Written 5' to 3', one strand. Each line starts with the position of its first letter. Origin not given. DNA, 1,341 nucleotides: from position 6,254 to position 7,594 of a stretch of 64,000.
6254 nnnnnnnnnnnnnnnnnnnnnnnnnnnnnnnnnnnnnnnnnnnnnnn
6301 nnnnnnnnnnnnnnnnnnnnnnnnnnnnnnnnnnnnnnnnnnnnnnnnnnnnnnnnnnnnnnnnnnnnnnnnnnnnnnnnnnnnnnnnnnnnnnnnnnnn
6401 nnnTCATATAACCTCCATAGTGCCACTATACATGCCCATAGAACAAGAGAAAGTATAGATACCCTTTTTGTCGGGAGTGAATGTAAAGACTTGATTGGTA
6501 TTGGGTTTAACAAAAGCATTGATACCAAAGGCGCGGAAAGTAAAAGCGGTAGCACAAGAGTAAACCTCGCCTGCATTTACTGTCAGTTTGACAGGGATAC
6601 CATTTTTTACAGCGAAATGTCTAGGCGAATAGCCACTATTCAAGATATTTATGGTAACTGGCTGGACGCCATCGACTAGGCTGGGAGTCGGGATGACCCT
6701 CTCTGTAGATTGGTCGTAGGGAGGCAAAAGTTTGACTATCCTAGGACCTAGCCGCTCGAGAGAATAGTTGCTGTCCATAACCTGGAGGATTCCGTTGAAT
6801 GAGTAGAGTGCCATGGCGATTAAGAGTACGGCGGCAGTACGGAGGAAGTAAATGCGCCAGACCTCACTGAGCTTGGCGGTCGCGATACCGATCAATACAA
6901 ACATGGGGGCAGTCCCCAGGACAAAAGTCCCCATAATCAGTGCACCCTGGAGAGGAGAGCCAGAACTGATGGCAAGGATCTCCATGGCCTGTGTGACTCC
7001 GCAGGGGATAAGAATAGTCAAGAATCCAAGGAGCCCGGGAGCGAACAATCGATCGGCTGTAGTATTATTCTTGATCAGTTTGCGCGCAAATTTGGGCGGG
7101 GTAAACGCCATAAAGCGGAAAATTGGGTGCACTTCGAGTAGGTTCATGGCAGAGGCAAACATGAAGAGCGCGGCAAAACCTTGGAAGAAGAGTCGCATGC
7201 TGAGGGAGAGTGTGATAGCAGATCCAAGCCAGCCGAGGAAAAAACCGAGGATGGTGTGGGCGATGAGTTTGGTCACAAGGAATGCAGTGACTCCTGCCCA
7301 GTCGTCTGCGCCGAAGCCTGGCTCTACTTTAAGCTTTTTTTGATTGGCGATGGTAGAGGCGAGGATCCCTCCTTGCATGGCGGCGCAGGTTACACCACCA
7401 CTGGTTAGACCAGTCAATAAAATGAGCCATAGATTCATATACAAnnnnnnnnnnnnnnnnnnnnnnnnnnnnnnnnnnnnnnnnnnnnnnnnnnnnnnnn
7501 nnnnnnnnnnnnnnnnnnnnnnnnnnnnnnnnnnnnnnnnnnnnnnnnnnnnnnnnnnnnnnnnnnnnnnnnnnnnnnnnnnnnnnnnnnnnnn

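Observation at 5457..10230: Copper operon with unusual composition: ArsR-TRASH regulator, CopA, dual-Cys permease fused to a cupredoxin-like domain, embedded deoxyribosyltransferase-like gene, CopZ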

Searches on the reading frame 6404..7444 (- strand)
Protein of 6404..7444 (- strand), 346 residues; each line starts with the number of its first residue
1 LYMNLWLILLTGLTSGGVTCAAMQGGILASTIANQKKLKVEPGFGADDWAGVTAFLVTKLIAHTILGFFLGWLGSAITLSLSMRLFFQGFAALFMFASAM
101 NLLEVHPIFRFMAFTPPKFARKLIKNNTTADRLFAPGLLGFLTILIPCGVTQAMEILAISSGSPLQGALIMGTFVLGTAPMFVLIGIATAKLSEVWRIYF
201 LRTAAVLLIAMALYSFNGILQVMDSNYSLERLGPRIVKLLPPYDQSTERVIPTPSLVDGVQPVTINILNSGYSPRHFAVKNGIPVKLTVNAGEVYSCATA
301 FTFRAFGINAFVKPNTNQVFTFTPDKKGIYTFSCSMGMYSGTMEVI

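Call 3: search_protein_families(library=pfam, proteins=[window:6404-7444:-], max_evalue=0.01)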
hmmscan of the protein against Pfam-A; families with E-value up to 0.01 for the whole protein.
window:6404-7444:- (346 aa): 2 families
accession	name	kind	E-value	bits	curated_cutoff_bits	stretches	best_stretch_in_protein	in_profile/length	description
PF13386.12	DsbD_2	-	2.6e-26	93.2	24.9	1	8-214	2-199/199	Cytochrome C biogenesis protein transmembrane region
PF13473.12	Cupredoxin_1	-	2.6e-11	43.9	27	1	259-343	19-102/104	Cupredoxin-like domain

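Call 4: search_protein_families(library=ncbifam, proteins=[window:6404-7444:-], max_evalue=0.01)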
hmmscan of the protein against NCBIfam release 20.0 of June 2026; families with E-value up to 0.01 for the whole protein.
window:6404-7444:- (346 aa): 3 families
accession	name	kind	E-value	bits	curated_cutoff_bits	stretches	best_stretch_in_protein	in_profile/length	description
TIGR03096.1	nitroso_cyanin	equivalog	1.9e-06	27.7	142.85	1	257-336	43-120/135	nitrosocyanin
TIGR04244.1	nitrous_NosZ_RR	equivalog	2.4e-05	23.1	625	1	269-337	543-612/627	TAT-dependent nitrous-oxide reductase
TIGR04246.1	nitrous_NosZ_Gp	equivalog_domain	0.00023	19.6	625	1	263-335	487-560/578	Sec-dependent nitrous-oxide reductase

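Call 5: find_homologous_proteins(query=window:6404-7444:-)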
Query window:6404-7444:- (346 aa): 3248 proteins with E <= 0.001 among 8000 candidates; the best 120 are listed.
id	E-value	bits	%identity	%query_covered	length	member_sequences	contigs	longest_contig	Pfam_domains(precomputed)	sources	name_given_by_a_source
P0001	1.9e-222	755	100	99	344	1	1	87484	PF13473.13,PF13386.13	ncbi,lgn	-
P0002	3.5e-222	755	100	99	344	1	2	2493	PF13473.13,PF13386.13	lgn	-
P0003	3.3e-220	748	99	99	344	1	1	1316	PF13473.13,PF13386.13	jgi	jgi:sulfite exporter TauE/SafE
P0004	1.2e-219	746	98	99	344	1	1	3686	PF13473.13,PF13386.13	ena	-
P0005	2.0e-219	745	99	99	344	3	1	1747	PF13473.13,PF13386.13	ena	-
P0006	2.3e-219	745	98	99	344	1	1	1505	PF13473.13,PF13386.13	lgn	-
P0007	8.3e-219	743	98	99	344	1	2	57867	PF13473.13,PF13386.13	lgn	-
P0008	7.7e-218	740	98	99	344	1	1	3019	PF13473.13,PF13386.13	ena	-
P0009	2.2e-207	706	91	99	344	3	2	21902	PF13473.13,PF13386.13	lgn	-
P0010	2.4e-205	699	98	94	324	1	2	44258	PF13473.13,PF13386.13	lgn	-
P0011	8.4e-202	688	90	99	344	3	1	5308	PF13473.13,PF13386.13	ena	-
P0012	2.9e-200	683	89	99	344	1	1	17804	PF13473.13,PF13386.13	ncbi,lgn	ncbi:MAG: sulfite exporter TauE/SafE family protein [Microgenomates group bacterium]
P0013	1.6e-197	674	87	99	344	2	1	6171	PF13473.13,PF13386.13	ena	-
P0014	3.4e-197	672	88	99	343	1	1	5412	PF13473.13,PF13386.13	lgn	-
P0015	1.0e-195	668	86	99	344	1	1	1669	PF13473.13,PF13386.13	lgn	-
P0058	1.1e-151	523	69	99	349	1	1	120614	PF13473.13,PF13386.13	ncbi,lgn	ncbi:MAG: sulfite exporter TauE/SafE family protein [bacterium]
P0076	1.3e-143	496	66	99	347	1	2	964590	PF13473.13,PF13386.13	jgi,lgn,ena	jgi:sulfite exporter TauE/SafE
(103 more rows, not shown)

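Call 7: search_solved_structures(query=window:6404-7444:-, max_evalue=10, show_alignments=4)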
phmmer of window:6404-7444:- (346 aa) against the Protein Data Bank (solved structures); distinct sequences matched with E-value up to 10: 28.
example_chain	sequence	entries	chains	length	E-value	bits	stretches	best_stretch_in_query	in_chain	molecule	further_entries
4f2f_A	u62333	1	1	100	1e-09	41.3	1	253-345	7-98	Cation-transporting ATPase, E1-E2 family protein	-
2mry_A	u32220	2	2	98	4.3e-08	36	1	258-344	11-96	Uncharacterized protein | CupA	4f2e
1iby_A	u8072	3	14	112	2.1e-05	27.1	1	256-336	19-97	NITROSOCYANIN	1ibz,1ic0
7aq2_A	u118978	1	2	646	0.027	16.9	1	270-345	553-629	Nitrous-oxide reductase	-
7aq5_A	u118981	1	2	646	0.027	16.9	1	270-345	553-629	Nitrous-oxide reductase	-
7aq0_A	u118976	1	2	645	0.036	16.5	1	268-345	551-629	Nitrous-oxide reductase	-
7aq4_A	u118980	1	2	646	0.037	16.4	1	270-345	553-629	Nitrous-oxide reductase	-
7aq3_A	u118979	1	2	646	0.038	16.4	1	270-345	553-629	Nitrous-oxide reductase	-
7aq8_A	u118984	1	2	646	0.039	16.4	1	270-345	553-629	Nitrous-oxide reductase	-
7apy_A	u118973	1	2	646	0.039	16.4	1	270-345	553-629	Nitrous-oxide reductase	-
3sbp_A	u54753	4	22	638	0.05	16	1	270-345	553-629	Nitrous-oxide reductase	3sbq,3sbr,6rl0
7aq6_A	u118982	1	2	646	0.051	16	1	270-345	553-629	Nitrous-oxide reductase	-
7aq9_A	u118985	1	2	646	0.051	16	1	270-345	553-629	Nitrous-oxide reductase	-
7aq7_A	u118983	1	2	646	0.051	16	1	270-345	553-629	Nitrous-oxide reductase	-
7aqa_A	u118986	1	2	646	0.051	16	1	270-345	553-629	Nitrous-oxide reductase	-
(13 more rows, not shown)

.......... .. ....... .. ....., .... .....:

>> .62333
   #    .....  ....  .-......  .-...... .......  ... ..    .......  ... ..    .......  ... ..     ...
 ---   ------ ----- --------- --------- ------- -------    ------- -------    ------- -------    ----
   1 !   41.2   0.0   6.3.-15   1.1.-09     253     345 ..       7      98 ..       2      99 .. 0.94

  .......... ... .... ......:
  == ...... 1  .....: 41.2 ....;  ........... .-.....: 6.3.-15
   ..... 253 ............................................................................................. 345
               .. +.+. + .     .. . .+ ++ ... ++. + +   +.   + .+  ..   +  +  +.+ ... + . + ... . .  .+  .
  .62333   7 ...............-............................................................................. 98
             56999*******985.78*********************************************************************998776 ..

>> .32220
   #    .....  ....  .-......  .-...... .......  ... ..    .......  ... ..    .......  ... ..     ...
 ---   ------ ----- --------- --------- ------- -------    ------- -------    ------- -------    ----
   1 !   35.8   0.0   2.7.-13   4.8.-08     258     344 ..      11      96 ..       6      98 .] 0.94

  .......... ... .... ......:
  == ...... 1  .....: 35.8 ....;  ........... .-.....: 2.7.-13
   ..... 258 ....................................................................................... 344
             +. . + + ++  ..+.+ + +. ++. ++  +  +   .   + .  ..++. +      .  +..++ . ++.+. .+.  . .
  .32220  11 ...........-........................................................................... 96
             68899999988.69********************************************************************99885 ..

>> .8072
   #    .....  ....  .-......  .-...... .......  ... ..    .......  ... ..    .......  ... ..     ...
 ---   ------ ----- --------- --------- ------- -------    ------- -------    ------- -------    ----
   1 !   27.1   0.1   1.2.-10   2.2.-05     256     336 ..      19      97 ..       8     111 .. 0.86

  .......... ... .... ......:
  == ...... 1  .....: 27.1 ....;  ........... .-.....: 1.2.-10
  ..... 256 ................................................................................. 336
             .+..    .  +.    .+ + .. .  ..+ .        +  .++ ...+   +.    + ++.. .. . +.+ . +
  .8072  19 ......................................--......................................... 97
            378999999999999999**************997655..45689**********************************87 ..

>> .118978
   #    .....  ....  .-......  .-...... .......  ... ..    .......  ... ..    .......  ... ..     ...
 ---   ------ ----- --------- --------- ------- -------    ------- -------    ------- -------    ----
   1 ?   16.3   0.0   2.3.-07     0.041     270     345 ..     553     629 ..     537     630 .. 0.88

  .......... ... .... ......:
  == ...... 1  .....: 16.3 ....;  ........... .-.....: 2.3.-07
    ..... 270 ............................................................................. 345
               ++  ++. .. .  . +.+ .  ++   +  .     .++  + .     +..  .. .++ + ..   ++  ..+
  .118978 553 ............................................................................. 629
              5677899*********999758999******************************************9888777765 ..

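Call 11: find_encoding_contigs(protein=P0001, flank=6000, max_places=3)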
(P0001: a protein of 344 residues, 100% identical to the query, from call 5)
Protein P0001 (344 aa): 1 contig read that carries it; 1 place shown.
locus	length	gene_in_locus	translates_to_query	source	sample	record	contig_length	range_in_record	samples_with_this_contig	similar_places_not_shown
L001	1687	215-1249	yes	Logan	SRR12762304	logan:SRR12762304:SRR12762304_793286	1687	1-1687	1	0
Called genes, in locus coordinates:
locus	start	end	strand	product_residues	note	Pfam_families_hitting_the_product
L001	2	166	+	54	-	?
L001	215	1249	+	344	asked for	PF13386:DsbD_2, PF13473:Cupredoxin_1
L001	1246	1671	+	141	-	-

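Call 12: find_encoding_contigs(protein=P0058, flank=6000, max_places=3)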
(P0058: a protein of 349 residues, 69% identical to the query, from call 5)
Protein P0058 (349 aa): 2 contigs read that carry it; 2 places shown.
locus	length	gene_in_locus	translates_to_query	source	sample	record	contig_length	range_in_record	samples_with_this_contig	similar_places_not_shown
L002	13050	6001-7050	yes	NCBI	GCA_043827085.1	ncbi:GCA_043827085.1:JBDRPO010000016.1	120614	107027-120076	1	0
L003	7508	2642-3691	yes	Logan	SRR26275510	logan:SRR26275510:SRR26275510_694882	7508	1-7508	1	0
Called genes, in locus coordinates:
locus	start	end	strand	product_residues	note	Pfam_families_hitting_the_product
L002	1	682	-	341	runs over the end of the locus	PF00512:HisKA, PF02518:HATPase_c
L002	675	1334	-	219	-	PF00072:Response_reg, PF00486:Trans_reg_C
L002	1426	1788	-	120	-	PF00076:RRM_1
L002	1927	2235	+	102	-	PF01741:MscL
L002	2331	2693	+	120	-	PF03575:Peptidase_S51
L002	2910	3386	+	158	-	PF00293:NUDIX, PF14815:NUDIX_4 (weak)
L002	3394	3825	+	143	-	PF01022:HTH_5, PF04945:YHS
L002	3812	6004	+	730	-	PF00403:HMA, PF00122:E1-E2_ATPase, PF00702:Hydrolase, PF08282:Hydrolase_3 (faint)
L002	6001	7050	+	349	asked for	PF13386:DsbD_2, PF13473:Cupredoxin_1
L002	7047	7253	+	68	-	PF00403:HMA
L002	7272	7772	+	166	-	PF03073:TspO_MBR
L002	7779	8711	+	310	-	PF02492:cobW, PF07683:CobW_C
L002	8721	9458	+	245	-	PF02535:Zip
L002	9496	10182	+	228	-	PF01479:S4, PF00849:PseudoU_synth_2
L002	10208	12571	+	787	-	PF02190:LON_substr_bdg, PF00004:AAA, PF07728:AAA_5, PF22667:Lon_lid, PF05362:Lon_C, PF13541:ChlI (weak)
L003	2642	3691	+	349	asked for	PF13386:DsbD_2, PF13473:Cupredoxin_1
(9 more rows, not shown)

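Call 13: find_encoding_contigs(protein=P0076, flank=6000, max_places=3)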
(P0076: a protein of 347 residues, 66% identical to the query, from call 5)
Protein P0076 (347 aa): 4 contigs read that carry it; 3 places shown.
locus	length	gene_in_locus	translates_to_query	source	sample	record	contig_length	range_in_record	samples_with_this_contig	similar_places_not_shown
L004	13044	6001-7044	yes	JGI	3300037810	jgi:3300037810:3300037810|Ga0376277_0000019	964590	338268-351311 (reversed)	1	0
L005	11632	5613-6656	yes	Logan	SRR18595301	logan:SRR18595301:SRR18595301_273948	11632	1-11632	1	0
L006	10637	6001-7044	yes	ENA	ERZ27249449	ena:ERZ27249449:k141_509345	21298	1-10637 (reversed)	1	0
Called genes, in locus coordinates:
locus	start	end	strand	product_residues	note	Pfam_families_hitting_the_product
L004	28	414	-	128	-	PF00076:RRM_1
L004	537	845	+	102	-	PF01741:MscL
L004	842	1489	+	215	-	PF03575:Peptidase_S51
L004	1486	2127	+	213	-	PF03575:Peptidase_S51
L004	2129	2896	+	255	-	PF00561:Abhydrolase_1 (weak), PF12146:Hydrolase_4, PF12697:Abhydrolase_6 (weak), PF20408:Abhydrolase_11 (faint)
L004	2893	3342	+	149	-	PF00293:NUDIX, PF14815:NUDIX_4 (weak)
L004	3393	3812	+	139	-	PF01022:HTH_5, PF04945:YHS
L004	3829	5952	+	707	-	PF00403:HMA, PF00122:E1-E2_ATPase, PF08282:Hydrolase_3 (faint), PF00702:Hydrolase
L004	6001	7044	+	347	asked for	PF13386:DsbD_2, PF13473:Cupredoxin_1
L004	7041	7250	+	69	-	PF00403:HMA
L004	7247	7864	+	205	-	PF03575:Peptidase_S51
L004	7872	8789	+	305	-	PF00248:Aldo_ket_red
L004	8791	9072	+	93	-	PF07866:DUF1653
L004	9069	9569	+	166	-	PF03073:TspO_MBR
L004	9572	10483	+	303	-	PF02492:cobW, PF07683:CobW_C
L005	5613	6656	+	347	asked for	PF13386:DsbD_2, PF13473:Cupredoxin_1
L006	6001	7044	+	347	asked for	PF13386:DsbD_2, PF13473:Cupredoxin_1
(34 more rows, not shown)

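Call 21: find_related_loci(query=A1, collection=genome_contigs, flank=6000)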
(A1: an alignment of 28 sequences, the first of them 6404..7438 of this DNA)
Query A1 (344 aa) in genome_contigs; peptide patterns used: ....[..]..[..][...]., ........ (x = any residue, [..] = any of these).
527 stretches matched a pattern; 507 encode a relative of the query (tblastn E <= 1e-3); the best 80 are kept; 80 distinct loci.
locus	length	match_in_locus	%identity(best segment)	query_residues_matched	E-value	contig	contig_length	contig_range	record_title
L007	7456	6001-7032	90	1-344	0e+0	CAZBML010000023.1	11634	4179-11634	MAG TPA_asm: uncultured Pseudomonadales bacterium isolate SRP278252_co2_164 genome assembly, contig: NODE_11685_length_1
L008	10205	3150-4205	86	1-344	0e+0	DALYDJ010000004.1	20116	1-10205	MAG TPA_asm: Candidatus Woesebacteria bacterium isolate CTOTU14224 NODE_586_length_20116_cov_4.001745, whole genome shot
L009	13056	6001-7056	84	1-344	0e+0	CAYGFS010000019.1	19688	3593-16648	MAG TPA_asm: uncultured Pseudomonadales bacterium isolate ERP113451_co1_9 genome assembly, contig: NODE_3210_length_1968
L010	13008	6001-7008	73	1-344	2e-163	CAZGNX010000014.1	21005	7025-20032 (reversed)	MAG TPA_asm: uncultured Pseudomonadales bacterium isolate SRP192515_co1_89 genome assembly, contig: NODE_2329_length_210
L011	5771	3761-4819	72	1-344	4e-162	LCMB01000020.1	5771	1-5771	MAG: Microgenomates group bacterium GW2011_GWF2_46_18 UX40_C0020, whole genome shotgun sequence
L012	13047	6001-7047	69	1-344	1e-159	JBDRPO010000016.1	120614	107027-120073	MAG: bacterium isolate MEGAHIT-group-2.121 k141_804803, whole genome shotgun sequence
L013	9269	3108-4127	69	5-344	8e-150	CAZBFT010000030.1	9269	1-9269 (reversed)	MAG TPA_asm: uncultured Pseudomonadales bacterium isolate SRP050083_co7_41 genome assembly, contig: NODE_6994_length_926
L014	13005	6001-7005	69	1-344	2e-148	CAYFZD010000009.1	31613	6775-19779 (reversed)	MAG TPA_asm: uncultured Pseudomonadales bacterium isolate ERP113451_co1_113 genome assembly, contig: NODE_1573_length_31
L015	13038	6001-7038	66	1-344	5e-148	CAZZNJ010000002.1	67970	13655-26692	MAG TPA_asm: uncultured Pseudomonadales bacterium isolate SRP170004_co1_572 genome assembly, contig: NODE_460_length_679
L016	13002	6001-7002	67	1-344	5e-146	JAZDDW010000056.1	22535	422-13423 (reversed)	MAG: bacterium isolate MEGAHIT-group-0.11 k141_11480482, whole genome shotgun sequence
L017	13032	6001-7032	89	1-344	0e+0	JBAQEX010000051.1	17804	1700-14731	MAG: Microgenomates group bacterium isolate MFD12003_ilm_asm_bin69 k127_10848, whole genome shotgun sequence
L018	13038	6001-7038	64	1-344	5e-145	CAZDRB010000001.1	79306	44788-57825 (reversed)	MAG TPA_asm: uncultured Pseudomonadales bacterium isolate SRP093185_co1_60 genome assembly, contig: NODE_102_length_7930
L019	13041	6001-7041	64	1-344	8e-141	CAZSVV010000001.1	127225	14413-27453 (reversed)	MAG TPA_asm: uncultured Pseudomonadales bacterium isolate SRP219642_co6_386 genome assembly, contig: NODE_52_length_1272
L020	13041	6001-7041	64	1-344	7e-141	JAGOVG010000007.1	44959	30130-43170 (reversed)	Candidatus Woesebacteria bacterium isolate Gw_Eff_bin_546 Gw_Eff_1319_length_44959_cov_8.550656, whole genome shotgun se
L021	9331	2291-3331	63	1-344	3e-140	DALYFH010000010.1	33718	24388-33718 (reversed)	MAG TPA_asm: Candidatus Woesebacteria bacterium isolate CTOTU14276 NODE_216_length_33718_cov_5.060630, whole genome shot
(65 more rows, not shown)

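Call 23: search_dna_similar(query=window:6404-7438:-, collection=plasmids, mode=protein, max_evalue=0.001, max_rows=40)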
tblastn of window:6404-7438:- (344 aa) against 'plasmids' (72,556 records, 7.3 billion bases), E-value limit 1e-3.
Records with a match: 98; places in all: 116; records where one place covers at least 80% of the query: 10.
Best place of each record, by identity: <60% 98.
By first word of the organism name: Hymenobacter 16; Listeria 10; Streptomyces 8; Nostoc 7; Lactococcus 5; Candidatus 4; Deinococcus 3; Tolypothrix 3; Leptolyngbya 3; Synechococcus 3; and 30 more.
By predicted mobility (MOB-suite, as given by PLSDB): non-mobilizable 52; mobilizable 28; conjugative 18.
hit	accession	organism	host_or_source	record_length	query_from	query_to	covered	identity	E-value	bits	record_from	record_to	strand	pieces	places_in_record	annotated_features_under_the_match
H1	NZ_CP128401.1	Candidatus Chlorohelix allophototropha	Single colony of Candidatus Chlorohelix ...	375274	2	344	100%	39.9%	2e-57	207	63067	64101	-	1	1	sulfite exporter TauE/SafE family protein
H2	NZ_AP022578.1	Mycolicibacterium aubagnense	-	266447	1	343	100%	35.9%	2e-48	181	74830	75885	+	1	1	sulfite exporter TauE/SafE family protein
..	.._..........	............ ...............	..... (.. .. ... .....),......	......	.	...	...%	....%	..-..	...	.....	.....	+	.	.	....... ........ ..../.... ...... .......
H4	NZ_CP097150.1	Deinococcus sp. QL22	-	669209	1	337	98%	33.2%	4e-41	160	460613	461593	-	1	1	sulfite exporter TauE/SafE family protein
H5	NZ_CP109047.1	Streptomyces sp. NBC_00637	-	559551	9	341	97%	32.3%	4e-37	148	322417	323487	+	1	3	sulfite exporter TauE/SafE family protein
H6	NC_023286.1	Streptomyces sp. F12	-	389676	9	342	97%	31.9%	3e-38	152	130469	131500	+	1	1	sulfite exporter TauE/SafE family protein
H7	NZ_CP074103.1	Streptomyces mirabilis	fresh creek bank soil, topsoil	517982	9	342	97%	31.4%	1e-37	150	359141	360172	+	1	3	sulfite exporter TauE/SafE family protein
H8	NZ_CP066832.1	Streptomyces liliifuscus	whole organism,soil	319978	9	342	97%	30.9%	4e-36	145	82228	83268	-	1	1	sulfite exporter TauE/SafE family protein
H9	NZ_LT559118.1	Nonomuraea gerenzanensis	-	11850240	10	339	96%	31.1%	3e-16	87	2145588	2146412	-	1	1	none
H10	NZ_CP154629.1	Acetoanaerobium noterae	cell culture,Sludge of a digestion ...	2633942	1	344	100%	29.3%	9e-27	118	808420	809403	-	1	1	none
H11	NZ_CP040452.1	Halomonas sp. PA16-9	-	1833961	57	214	46%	31.7%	2e-7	60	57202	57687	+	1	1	none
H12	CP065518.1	Stenotrophomonas rhizophila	Kandelia candel (mangrove),cell culture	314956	203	343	41%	35.5%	3e-8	63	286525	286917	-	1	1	none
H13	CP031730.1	Stenotrophomonas rhizophila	Nusuttodinium aeruginosum,whole organism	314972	203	343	41%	35.5%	3e-8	63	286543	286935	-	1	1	hypothetical protein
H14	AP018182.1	Nostoc carneum NIES-2107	-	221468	190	343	45%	28.7%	4e-6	56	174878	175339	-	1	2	hypothetical protein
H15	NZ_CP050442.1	Tolypothrix sp. PCC 7910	cell culture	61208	190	343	45%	27.4%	2e-5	54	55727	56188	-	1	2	cupredoxin domain-containing protein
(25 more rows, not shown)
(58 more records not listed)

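Call 24: predict_structure(alignment_id=A1)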
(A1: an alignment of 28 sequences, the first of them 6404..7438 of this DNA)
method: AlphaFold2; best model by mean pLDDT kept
length: 344 residues; sequences in the alignment: 28
mean_pLDDT: 75.4   pTM: 0.64
mean pLDDT of the five models: 75.4, 74.0, 73.5, 72.7, 69.1
residues with pLDDT >= 90: 24; 70-90: 219; 50-70: 94; < 50: 7
segments of 3 or more residues with pLDDT < 50: 244-246
pLDDT, mean of each block of 10 residues (from residue 1): 78 76 71 56 63 88 91 79 79 79 72 55 53 74 74 81 90 87 69 69 80 82 77 61 53 84 78 86 86 63 82 81 88 76 87
secondary structure, 60 per line:
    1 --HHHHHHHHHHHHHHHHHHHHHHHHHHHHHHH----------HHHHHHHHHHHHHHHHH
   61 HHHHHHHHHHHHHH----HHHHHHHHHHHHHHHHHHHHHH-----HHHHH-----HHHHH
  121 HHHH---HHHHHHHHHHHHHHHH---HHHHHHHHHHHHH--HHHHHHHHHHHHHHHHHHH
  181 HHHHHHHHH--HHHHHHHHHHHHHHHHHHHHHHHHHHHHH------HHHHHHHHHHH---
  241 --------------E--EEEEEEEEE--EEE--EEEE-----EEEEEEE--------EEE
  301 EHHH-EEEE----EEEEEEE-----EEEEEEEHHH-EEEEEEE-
elements in order: H3-33 H44-74 H79-100 H106-110 H116-124 H128-143 H147-159 H162-189 H192-220 H227-237 E258-266 E269-271 E274-277 E283-289 E298-301 E306-309 E314-320 E326-332 E337-343
